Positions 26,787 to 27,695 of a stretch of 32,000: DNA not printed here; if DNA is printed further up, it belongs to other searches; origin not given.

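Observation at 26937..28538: Catalytic UppS without RXG, convergent with a DGNRR-less paralogue that keeps RXG: candidate heteromeric cis-prenyltransferase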

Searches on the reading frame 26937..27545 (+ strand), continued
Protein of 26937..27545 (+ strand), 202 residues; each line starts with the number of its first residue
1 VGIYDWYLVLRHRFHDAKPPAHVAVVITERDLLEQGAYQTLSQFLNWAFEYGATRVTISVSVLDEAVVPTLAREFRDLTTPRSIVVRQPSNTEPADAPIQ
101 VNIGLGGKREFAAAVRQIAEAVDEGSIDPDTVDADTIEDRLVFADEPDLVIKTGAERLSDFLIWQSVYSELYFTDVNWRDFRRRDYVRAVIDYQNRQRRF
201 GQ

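Call 24: search_protein_representatives(protein=window:26937-27545:+)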
Query: 202 residues. Proteins with E-value up to 0.001 (for the whole library): 8563; up to 1e-10: 2486; up to 1e-30: 29. The best 150 are listed.
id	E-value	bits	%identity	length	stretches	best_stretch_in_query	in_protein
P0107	1.1e-95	335.3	69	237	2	41-190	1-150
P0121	6.5e-55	202.3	78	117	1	86-202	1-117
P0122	3.3e-49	183.6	62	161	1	1-144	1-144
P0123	2.2e-47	177.7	43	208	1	2-202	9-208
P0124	2.1e-46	174.5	43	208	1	1-202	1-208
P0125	6.0e-44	166.5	50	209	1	15-202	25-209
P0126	3.0e-40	154.4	60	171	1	1-130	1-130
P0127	2.6e-38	148.1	45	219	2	79-202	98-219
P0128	8.1e-38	146.5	41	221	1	12-202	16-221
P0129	1.4e-37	145.7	41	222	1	4-202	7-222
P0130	1.6e-37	145.5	52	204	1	3-147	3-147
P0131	2.7e-37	144.8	42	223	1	7-202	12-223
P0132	5.2e-37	143.8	43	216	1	19-202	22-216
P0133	6.5e-37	143.5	44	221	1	16-202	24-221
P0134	5.3e-36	140.6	49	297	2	79-202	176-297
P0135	9.6e-35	136.5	43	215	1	17-201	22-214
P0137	4.9e-34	134.1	42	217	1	21-202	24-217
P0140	3.4e-33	131.4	38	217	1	19-202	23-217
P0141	3.5e-33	131.3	40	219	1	7-202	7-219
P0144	3.0e-32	128.3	39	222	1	11-202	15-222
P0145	1.1e-31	126.5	40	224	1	3-202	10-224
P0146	1.5e-31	126.0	35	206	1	3-202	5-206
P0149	1.1e-30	123.3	38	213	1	16-202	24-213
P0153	1.6e-29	119.4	37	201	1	12-202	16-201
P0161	4.1e-25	105.0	32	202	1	12-202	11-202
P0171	1.9e-22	96.3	34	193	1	20-202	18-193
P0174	2.3e-22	96.1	33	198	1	25-202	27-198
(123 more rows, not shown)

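Call 25: list_cluster_members(proteins=[P0123, P0124, P0125, P0128, P0131, P0137, P0140, P0146, P0153, P0161])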
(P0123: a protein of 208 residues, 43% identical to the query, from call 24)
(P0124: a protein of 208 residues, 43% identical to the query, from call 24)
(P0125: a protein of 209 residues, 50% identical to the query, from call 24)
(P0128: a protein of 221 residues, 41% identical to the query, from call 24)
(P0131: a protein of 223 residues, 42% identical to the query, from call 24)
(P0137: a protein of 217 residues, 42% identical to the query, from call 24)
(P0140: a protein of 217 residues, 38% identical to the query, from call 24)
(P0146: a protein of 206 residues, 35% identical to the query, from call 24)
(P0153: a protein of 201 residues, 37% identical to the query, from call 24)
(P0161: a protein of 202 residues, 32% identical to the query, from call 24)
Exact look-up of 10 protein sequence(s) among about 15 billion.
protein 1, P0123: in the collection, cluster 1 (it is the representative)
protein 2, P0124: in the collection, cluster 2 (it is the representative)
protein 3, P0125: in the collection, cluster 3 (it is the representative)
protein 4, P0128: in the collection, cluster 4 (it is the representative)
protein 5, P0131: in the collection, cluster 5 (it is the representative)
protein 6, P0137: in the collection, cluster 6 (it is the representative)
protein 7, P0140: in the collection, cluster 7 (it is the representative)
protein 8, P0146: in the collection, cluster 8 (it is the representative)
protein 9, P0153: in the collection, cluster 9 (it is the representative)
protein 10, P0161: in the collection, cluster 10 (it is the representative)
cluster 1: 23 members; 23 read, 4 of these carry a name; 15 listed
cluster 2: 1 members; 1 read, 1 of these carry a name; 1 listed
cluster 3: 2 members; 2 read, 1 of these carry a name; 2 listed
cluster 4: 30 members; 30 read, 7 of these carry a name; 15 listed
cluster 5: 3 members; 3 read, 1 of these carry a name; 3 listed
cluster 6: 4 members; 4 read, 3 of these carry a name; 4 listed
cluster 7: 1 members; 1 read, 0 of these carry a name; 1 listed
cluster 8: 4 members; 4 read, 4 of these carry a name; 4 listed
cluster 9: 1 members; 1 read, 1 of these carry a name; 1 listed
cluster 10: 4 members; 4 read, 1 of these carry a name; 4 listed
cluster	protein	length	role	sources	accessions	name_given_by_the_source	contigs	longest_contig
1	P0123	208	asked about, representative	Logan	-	-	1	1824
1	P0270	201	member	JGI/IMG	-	undecaprenyl diphosphate synthase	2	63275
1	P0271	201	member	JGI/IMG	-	undecaprenyl diphosphate synthase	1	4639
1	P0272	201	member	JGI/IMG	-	undecaprenyl diphosphate synthase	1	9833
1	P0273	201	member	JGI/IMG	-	undecaprenyl diphosphate synthase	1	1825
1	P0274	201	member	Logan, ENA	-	-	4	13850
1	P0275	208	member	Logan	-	-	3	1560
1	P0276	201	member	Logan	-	-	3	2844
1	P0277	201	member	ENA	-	-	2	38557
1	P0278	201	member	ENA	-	-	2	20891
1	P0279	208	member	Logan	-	-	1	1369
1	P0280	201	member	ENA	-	-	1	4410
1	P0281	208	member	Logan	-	-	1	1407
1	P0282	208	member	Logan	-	-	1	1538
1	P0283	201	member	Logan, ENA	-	-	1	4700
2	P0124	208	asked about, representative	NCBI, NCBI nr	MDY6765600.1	MAG: undecaprenyl diphosphate synthase family protein [Halobacteria archaeon] | undecaprenyl diphosphate synthase family protein [Halobacteria archaeon]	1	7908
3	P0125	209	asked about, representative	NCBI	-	-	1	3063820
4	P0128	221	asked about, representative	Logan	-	-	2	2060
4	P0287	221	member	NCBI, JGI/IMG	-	undecaprenyl diphosphate synthase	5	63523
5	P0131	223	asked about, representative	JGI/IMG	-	-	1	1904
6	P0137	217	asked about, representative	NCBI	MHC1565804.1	MAG: undecaprenyl diphosphate synthase family protein [Candidatus Syntropharchaeales ...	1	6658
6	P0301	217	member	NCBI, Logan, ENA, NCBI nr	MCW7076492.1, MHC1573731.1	MAG: undecaprenyl diphosphate synthase family protein [Candidatus Syntropharchaeales ... | undecaprenyl diphosphate synthase family protein [Candidatus Syntrophoarchaeum sp.]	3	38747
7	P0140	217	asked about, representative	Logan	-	-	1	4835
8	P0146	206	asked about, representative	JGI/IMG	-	undecaprenyl diphosphate synthase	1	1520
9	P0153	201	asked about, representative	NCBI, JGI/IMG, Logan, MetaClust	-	undecaprenyl diphosphate synthase | \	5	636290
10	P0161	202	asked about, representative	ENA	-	-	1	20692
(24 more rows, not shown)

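Call 37: search_solved_structures(query=A1, max_evalue=0.01, show_alignments=0)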
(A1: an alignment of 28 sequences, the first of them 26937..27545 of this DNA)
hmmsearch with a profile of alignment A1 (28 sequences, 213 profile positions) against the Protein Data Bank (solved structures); distinct sequences matched with E-value up to 0.01: 41.
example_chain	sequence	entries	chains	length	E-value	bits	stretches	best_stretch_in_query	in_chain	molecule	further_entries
7jli_A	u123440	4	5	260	2.3e-35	126.1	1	9-212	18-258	Isoprenyl transferase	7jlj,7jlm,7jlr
2vg1_A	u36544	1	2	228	2.1e-33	119.6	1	40-207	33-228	SHORT-CHAIN Z-ISOPRENYL DIPHOSPHATE SYNTHETASE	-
2vfw_A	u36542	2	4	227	2.2e-33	119.6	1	40-207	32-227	SHORT-CHAIN Z-ISOPRENYL DIPHOSPHATE SYNTHETASE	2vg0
5cqb_A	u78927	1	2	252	9.5e-33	117.5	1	38-212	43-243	Ditrans,polycis-undecaprenyl-diphosphate synthase ((2E,6E)-farnesyl-diphosphate specific)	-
1jp3_A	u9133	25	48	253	9.6e-33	117.5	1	38-212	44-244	undecaprenyl pyrophosphate synthase | Undecaprenyl pyrophosphate synthetase | Ditrans,polycis-undecaprenyl-diphosphate synthase ((2E,6E)-farnesyl-diphosphate sp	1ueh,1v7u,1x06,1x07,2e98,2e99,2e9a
1x08_A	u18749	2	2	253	9.8e-33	117.4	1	38-212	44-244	Undecaprenyl pyrophosphate synthetase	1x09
3wyi_A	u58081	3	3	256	1.8e-31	113.3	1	15-212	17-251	Isoprenyl transferase | Undecaprenyl pyrophosphate synthase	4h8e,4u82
1f75_A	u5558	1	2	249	3e-31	112.6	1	15-212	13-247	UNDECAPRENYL PYROPHOSPHATE SYNTHETASE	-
8wu6_A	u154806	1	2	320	6.7e-30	108.2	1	17-212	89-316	Nerylneryl diphosphate synthase CPT2, chloroplastic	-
7vpc_A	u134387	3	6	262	9.4e-30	107.7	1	16-212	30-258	Neryl-diphosphate synthase 1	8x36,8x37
4q9m_A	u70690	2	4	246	1.2e-29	107.4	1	37-212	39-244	Isoprenyl transferase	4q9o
8x35_A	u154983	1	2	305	1.6e-29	106.9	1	16-212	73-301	Neryl diphosphate synthase 1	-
5kh2_A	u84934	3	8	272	1.6e-29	106.9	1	37-212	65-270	Isoprenyl transferase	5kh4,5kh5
5hxn_A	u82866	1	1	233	3.3e-29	105.9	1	38-212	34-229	(2Z,6Z)-farnesyl diphosphate synthase, chloroplastic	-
5hxo_A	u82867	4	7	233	3.4e-29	105.9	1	22-212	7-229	(2Z,6Z)-farnesyl diphosphate synthase, chloroplastic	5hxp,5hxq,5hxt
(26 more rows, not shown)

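Call 66: list_cluster_members(proteins=[P0145, P0129, P0132, P0133, P0135, P0141, P0144, P0149, P0171, P0174])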
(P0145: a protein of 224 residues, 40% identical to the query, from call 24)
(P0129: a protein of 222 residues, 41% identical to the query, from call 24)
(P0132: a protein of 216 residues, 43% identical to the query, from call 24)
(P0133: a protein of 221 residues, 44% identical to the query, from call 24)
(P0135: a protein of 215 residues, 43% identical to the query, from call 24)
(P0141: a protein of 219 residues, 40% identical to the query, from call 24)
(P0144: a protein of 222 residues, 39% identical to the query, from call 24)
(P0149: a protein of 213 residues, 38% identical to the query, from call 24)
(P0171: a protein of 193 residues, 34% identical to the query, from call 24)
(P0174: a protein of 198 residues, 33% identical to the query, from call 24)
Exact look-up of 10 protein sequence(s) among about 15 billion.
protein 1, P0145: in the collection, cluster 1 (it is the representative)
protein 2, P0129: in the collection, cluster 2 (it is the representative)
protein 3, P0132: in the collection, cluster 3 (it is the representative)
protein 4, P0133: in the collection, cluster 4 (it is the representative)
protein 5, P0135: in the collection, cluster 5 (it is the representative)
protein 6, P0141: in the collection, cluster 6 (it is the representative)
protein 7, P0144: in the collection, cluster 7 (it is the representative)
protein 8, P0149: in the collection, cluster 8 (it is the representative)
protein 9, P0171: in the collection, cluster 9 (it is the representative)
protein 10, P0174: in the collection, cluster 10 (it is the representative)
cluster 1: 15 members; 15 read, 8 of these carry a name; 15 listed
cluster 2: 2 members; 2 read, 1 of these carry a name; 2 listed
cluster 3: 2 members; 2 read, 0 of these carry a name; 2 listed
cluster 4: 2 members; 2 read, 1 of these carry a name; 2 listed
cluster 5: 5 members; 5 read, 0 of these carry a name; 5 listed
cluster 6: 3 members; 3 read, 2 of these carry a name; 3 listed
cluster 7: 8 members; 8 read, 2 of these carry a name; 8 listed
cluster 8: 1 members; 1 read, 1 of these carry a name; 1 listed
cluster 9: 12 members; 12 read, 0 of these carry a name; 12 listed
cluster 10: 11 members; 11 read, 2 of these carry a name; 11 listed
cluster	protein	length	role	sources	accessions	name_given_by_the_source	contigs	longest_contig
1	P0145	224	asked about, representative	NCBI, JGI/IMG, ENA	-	undecaprenyl diphosphate synthase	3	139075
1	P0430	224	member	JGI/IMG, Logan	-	undecaprenyl diphosphate synthase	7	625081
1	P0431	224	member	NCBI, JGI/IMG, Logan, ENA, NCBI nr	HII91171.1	MAG TPA: undecaprenyl diphosphate synthase family protein [Methanosarcina sp.] | undecaprenyl diphosphate synthase | undecaprenyl diphosphate synthase family protein [Methanosarcina sp.]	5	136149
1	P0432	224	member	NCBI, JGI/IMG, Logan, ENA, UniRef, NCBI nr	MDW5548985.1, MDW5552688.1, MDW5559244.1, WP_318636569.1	undecaprenyl diphosphate synthase family protein [Methanosarcina sp.] | undecaprenyl diphosphate synthase family protein n=1 Tax=Methanosarcina sp. TaxID=2213 ...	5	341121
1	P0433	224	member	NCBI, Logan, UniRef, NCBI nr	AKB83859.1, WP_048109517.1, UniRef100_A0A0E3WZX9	Undecaprenyl diphosphate synthase [Methanosarcina barkeri 3] | Undecaprenyl diphosphate synthase n=1 Tax=Methanosarcina barkeri 3 TaxID=1434107 ... | undecaprenyl diphosphate synthase family protein [Methanosarcina barkeri]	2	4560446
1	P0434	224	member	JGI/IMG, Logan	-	undecaprenyl diphosphate synthase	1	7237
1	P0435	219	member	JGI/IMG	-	undecaprenyl diphosphate synthase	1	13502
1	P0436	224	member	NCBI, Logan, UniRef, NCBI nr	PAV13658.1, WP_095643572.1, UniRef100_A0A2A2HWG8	UDP diphosphate synthase [Methanosarcina spelaei] | UDP diphosphate synthase n=1 Tax=Methanosarcina spelaei TaxID=1036679 ... | undecaprenyl diphosphate synthase family protein [Methanosarcina spelaei]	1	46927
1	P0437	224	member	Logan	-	-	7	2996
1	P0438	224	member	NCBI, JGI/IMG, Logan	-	-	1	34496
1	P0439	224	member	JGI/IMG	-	-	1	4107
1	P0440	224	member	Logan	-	-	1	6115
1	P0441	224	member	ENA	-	-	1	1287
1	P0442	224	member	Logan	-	-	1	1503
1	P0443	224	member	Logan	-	-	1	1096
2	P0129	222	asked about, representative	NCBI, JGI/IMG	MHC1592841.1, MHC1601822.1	MAG: undecaprenyl diphosphate synthase family protein [Methermicoccaceae archaeon]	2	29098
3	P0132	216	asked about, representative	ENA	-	-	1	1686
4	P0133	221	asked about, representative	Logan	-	-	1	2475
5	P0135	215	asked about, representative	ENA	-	-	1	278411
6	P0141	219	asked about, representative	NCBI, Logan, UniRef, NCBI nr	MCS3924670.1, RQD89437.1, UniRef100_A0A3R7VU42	UDP diphosphate synthase [Methanosalsum natronophilum] | UDP diphosphate synthase n=2 Tax=Methanosalsum natronophilum TaxID=768733 ... | undecaprenyl diphosphate synthase [Methanosalsum natronophilum]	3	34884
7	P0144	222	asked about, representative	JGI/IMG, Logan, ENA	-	-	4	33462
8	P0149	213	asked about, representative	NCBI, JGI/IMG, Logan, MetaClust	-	undecaprenyl diphosphate synthase | \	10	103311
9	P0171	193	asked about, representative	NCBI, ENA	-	-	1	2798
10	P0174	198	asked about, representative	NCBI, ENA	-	-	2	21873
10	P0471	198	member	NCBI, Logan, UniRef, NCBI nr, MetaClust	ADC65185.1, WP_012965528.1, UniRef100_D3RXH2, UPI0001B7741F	Di-trans-poly-cis-decaprenylcistransferase [Ferroglobus placidus DSM 10642] | Di-trans-poly-cis-decaprenylcistransferase n=1 Tax=Ferroglobus placidus (strain DSM 10642 ... | undecaprenyl diphosphate synthase family protein [Ferroglobus placidus]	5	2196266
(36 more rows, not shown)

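Call 81: find_encoding_contigs(protein=P0287, flank=10000, max_places=3)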
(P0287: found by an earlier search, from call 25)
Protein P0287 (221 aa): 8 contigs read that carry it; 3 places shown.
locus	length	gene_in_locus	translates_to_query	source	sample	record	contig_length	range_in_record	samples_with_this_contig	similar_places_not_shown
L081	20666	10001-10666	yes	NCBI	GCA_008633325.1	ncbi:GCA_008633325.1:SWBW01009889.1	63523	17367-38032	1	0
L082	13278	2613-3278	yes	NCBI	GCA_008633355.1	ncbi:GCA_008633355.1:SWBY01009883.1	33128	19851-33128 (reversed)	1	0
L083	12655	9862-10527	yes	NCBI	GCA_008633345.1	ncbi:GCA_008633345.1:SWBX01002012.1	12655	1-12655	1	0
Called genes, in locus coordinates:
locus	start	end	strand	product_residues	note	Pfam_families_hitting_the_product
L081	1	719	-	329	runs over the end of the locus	-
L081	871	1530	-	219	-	PF03167:UDG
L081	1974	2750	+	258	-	PF00142:Fer4_NifH (weak), PF01656:CbiA, PF10609:ParA (weak), PF13614:AAA_31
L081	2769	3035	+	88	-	-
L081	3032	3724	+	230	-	-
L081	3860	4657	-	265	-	PF00590:TP_methylase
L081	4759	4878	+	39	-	-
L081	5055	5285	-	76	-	-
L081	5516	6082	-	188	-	PF01169:GDT1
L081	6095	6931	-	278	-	-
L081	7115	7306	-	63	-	-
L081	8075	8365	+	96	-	PF05854:MC1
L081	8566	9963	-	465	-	PF01940:DUF92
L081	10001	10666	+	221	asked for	PF01255:Prenyltransf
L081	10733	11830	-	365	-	-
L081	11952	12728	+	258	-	PF01995:NRD1_2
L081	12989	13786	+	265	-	PF04402:SIMPL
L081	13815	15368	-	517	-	PF05681:Fumerase, PF05683:Fumerase_C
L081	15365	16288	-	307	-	PF00056:Ldh_1_N, PF02866:Ldh_1_C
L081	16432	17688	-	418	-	PF00390:malic, PF03949:Malic_M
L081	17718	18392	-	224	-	PF02593:DUF166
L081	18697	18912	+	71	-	-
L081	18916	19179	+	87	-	-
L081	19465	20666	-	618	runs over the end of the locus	PF17297:PEPCK_N, PF01293:PEPCK_ATP (weak), PF00821:PEPCK_GTP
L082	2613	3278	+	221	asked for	PF01255:Prenyltransf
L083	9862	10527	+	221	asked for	PF01255:Prenyltransf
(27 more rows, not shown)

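Call 82: find_encoding_contigs(protein=P0433, flank=5000, max_places=1)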
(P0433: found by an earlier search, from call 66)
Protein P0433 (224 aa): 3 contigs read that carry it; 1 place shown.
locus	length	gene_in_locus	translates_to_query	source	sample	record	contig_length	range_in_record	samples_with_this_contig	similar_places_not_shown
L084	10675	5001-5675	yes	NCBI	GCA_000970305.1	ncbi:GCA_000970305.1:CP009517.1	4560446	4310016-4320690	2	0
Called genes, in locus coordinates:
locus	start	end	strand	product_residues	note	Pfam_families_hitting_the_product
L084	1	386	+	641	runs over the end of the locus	PF05378:Hydant_A_N, PF13941:MutL (faint), PF01968:Hydantoinase_A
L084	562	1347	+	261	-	PF25213:HVO_A0261_N, PF08350:FilR1_middle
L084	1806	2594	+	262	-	PF08350:FilR1_middle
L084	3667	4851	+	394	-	PF01926:MMR_HSR1, PF02421:FeoB_N (weak), PF08438:YGR210-like_G4, PF02824:TGS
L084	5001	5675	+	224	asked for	PF01255:Prenyltransf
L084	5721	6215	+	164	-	PF19134:DUF5817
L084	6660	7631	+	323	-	PF08461:WHD_RNase_R, PF01995:NRD1_2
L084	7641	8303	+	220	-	PF23023:Anti-Pycsar_Apyc1, PF00753:Lactamase_B, PF12706:Lactamase_B_2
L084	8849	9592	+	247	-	PF00005:ABC_tran, PF13304:AAA_21 (faint)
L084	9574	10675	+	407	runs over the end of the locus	PF01458:SUFBD_core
